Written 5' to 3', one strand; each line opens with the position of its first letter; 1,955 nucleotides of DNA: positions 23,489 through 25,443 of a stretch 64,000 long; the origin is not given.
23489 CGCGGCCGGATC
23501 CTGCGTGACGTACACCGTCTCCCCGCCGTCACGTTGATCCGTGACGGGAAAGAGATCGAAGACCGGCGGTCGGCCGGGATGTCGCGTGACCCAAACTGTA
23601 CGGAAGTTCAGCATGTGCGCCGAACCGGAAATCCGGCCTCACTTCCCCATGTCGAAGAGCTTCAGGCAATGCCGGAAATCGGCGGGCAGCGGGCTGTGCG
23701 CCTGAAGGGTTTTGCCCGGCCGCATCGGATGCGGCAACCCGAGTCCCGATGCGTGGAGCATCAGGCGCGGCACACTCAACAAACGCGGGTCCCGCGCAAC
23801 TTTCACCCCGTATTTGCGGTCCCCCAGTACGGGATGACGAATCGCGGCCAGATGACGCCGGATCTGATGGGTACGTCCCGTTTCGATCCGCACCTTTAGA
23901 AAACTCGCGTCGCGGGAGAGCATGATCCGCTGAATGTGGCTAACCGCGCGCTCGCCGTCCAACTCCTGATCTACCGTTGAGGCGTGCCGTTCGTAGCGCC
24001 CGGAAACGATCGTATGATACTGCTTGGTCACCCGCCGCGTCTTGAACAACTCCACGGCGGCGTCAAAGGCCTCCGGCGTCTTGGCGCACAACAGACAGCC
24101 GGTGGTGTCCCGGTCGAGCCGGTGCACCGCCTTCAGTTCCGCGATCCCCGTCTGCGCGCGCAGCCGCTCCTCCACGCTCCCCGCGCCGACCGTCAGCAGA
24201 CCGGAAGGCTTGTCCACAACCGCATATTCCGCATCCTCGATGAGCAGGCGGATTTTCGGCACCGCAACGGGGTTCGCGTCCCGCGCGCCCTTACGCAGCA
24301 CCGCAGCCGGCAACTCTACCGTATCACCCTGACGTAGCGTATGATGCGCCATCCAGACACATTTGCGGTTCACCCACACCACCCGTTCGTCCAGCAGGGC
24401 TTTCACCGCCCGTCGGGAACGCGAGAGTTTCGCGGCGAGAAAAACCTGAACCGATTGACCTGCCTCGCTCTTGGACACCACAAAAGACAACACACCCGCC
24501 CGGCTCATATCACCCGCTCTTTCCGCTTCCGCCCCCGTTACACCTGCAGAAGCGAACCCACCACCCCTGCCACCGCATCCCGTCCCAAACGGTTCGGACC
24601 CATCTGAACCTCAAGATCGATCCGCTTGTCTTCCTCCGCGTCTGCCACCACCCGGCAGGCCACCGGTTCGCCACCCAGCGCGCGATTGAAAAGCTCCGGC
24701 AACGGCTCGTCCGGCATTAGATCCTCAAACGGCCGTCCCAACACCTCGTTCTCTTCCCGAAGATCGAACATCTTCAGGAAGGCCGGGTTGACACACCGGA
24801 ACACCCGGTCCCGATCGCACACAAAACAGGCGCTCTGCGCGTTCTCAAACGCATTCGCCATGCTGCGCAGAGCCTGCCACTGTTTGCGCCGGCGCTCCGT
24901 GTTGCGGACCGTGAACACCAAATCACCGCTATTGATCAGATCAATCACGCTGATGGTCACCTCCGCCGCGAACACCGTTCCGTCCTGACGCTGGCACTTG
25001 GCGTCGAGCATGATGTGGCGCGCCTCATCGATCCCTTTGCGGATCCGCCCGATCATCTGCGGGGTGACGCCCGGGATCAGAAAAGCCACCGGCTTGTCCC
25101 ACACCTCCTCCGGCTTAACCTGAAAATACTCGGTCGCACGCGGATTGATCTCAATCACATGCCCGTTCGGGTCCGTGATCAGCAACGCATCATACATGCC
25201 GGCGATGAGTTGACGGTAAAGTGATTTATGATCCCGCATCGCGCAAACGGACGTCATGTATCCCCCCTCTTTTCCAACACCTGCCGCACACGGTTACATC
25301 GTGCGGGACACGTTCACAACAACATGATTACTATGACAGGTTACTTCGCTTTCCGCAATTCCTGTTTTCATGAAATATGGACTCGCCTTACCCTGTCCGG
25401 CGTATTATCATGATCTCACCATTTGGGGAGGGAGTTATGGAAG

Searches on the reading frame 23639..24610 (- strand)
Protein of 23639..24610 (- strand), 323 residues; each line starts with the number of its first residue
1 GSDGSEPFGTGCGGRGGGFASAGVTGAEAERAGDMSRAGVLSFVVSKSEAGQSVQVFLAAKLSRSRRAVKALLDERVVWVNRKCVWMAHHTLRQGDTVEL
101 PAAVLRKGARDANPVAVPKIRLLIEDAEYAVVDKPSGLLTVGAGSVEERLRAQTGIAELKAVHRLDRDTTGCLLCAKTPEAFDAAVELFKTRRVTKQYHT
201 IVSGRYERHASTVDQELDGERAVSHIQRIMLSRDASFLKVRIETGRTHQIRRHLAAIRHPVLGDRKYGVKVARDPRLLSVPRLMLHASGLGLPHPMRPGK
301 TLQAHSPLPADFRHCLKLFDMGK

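Call 50: search_protein_families(library=pfam, proteins=[window:23639-24610:-], max_evalue=0.00001)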
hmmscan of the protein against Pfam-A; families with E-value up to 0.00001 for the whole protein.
window:23639-24610:- (323 aa): 1 family
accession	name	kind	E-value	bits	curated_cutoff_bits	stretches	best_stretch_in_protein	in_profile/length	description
PF00849.27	PseudoU_synth_2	-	8.7e-28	97.9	26.8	1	129-256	2-152/152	RNA pseudouridylate synthase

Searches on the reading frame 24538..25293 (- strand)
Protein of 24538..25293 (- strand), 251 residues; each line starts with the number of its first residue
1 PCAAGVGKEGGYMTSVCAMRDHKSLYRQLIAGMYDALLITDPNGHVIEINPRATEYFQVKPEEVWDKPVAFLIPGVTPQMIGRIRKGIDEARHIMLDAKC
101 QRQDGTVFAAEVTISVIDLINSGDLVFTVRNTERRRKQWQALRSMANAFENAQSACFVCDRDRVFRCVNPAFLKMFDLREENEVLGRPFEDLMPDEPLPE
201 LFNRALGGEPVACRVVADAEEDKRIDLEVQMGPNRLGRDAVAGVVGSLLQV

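Call 50: search_protein_families(library=pfam, proteins=[window:24538-25293:-], max_evalue=0.00001)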
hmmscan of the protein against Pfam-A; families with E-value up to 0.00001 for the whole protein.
window:24538-25293:- (251 aa): 4 families
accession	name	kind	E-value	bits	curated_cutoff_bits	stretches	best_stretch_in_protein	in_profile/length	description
PF13426.13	PAS_9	-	2.6e-16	60.2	27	1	35-127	2-93/103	PAS domain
PF00989.32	PAS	-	3e-15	56.7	22.6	2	145-211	3-72/113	PAS fold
PF08448.16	PAS_4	-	6.6e-14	52.5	23.1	1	149-234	1-75/110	PAS fold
PF13188.13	PAS_8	-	3.3e-13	49.4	21.8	0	147-197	5-55/65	PAS domain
